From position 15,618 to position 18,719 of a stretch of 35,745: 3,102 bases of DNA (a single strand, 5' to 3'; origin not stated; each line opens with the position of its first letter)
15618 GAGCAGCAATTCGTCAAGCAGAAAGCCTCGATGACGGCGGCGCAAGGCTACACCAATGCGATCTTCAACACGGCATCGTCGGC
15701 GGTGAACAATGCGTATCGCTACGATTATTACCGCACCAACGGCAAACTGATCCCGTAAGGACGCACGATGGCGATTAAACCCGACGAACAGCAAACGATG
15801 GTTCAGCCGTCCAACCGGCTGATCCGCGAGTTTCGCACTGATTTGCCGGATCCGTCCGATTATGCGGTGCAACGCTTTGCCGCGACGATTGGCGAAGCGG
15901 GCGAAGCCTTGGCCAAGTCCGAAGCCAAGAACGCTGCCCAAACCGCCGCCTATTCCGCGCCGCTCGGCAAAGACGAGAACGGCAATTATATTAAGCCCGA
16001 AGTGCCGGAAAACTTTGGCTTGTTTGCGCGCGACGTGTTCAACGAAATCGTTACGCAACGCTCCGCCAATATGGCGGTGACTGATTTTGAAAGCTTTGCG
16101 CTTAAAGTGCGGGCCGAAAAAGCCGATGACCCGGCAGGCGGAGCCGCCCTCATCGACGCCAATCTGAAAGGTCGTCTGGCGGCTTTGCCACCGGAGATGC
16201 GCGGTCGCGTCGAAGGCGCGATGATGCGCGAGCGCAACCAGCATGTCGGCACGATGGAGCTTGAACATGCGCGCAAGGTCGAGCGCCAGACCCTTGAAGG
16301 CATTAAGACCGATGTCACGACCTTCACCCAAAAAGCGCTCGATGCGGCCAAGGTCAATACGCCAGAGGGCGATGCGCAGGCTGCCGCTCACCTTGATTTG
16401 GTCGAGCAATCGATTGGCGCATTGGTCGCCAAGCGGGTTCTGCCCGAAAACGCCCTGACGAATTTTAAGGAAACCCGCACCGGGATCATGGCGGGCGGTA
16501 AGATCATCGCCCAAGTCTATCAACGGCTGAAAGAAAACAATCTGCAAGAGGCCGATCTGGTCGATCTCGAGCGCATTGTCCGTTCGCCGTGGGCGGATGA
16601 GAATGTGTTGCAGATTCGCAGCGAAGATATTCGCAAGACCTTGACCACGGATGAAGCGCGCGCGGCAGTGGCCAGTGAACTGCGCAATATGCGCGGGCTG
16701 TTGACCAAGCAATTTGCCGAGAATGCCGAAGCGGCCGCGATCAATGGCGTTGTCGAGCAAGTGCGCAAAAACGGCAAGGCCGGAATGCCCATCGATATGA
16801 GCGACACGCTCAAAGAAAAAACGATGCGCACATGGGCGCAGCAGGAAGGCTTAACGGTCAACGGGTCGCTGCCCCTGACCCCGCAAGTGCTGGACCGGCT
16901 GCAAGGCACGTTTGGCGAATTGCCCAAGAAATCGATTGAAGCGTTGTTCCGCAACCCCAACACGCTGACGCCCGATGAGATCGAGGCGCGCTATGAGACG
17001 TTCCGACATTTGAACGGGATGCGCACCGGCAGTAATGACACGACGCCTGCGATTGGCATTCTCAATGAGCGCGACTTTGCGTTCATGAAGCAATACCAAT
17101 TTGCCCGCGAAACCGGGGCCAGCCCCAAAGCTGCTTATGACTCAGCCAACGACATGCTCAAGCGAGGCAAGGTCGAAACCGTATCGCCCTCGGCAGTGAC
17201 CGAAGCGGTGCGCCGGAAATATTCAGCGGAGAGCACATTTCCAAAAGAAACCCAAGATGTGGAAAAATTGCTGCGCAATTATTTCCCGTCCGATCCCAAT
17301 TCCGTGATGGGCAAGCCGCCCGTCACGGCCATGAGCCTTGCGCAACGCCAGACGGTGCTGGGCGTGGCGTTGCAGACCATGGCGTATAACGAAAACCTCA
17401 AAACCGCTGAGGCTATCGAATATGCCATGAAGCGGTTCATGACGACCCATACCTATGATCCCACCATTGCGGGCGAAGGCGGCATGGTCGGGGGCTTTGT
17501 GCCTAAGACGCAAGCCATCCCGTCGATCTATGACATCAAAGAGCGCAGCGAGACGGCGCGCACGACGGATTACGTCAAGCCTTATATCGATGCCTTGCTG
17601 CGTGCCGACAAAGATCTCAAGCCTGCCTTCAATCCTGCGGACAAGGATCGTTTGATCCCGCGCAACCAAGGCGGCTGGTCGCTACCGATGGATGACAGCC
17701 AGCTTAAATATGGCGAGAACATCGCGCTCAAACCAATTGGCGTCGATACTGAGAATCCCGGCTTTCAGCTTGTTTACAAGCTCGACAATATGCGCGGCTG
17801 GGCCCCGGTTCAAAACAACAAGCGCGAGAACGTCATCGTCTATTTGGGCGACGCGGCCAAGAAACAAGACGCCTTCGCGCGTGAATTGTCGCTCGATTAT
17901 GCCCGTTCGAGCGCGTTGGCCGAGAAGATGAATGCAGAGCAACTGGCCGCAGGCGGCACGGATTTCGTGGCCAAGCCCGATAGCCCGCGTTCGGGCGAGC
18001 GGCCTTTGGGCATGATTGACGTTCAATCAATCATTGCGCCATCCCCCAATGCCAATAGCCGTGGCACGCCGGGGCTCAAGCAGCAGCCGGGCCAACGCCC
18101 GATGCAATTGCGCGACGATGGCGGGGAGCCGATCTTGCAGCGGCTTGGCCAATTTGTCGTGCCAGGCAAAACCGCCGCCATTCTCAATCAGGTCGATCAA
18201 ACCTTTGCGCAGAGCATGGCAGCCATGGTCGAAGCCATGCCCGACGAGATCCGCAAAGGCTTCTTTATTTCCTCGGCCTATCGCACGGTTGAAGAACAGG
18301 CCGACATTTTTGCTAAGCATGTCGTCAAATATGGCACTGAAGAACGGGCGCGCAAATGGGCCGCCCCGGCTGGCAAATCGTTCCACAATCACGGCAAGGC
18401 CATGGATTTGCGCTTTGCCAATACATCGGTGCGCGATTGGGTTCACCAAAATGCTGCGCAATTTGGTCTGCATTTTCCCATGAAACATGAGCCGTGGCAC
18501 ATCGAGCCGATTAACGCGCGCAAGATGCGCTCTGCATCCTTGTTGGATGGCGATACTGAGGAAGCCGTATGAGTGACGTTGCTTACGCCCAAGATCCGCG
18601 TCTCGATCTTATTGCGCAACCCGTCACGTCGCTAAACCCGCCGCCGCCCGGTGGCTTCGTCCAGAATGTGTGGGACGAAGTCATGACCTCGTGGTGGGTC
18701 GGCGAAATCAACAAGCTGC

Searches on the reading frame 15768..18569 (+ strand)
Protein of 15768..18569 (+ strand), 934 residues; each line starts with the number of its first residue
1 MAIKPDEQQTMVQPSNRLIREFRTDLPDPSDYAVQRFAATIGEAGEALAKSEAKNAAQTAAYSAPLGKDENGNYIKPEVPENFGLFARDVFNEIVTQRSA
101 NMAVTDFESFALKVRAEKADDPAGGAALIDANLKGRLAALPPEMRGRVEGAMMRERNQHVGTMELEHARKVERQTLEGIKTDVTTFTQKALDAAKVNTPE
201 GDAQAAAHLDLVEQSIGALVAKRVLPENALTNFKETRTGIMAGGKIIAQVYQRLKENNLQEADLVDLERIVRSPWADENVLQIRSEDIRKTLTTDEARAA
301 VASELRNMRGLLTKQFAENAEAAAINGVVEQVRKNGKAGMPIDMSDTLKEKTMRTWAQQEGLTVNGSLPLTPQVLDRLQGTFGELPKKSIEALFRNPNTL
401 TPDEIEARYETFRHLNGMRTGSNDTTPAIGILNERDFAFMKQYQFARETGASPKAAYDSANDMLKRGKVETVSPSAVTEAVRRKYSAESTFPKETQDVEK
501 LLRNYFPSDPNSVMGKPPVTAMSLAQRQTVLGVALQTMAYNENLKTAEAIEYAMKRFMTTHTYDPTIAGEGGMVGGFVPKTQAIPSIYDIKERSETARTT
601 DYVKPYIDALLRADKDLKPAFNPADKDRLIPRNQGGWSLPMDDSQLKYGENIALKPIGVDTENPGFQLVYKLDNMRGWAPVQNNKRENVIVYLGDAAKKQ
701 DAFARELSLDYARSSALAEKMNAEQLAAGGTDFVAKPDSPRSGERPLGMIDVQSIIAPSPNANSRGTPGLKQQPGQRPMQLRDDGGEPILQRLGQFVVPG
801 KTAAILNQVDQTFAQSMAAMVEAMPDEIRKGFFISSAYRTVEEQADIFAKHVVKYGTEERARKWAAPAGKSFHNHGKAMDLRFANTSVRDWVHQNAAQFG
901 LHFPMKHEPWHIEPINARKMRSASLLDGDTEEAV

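Call 5: search_protein_families(library=pfam, proteins=[window:15768-18569:+], max_evalue=1)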
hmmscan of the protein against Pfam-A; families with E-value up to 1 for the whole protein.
window:15768-18569:+ (934 aa): 3 families
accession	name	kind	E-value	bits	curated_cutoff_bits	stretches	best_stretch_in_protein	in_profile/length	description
PF02557.22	VanY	-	2.7e-12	47.1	25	1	808-912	3-127/132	D-alanyl-D-alanine carboxypeptidase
PF22737.1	NNH6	-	0.083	13.5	27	1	247-318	5-72/114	NACHT N-terminal Helical domain 6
PF18528.7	Ret2_MD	-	0.22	12.4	26.4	1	150-188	11-50/93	RNA editing 3' terminal uridylyl transferase 2 middle domain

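Call 6: search_protein_families(library=phrogs, proteins=[window:15768-18569:+], max_evalue=0.1)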
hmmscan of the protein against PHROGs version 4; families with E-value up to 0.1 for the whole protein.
window:15768-18569:+ (934 aa): 9 families
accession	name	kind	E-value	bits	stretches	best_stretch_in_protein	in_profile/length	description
phrog_16823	-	tail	2.4e-29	102.5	1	809-925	944-1062/1948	tail length tape measure protein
phrog_938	-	lysis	4.2e-14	51.6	1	800-922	225-380/2185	endolysin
phrog_2649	-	lysis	5.5e-07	30.7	1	806-902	10-111/261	endolysin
phrog_13118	-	lysis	0.00059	19.1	1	812-930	463-575/888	endolysin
phrog_465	-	lysis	0.028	14.7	1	830-891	73-123/292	endolysin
phrog_5115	-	moron, auxiliary metabolic gene and host takeover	0.045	14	0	833-898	39-91/283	ferredoxin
phrog_1223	-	DNA, RNA and nucleotide metabolism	0.067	14.3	0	314-365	48-101/123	nucloid associated Lsr2-like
phrog_6523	-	lysis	0.078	13.7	0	832-899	39-100/255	endolysin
phrog_894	-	lysis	0.087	12.8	0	802-891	60-130/389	endolysin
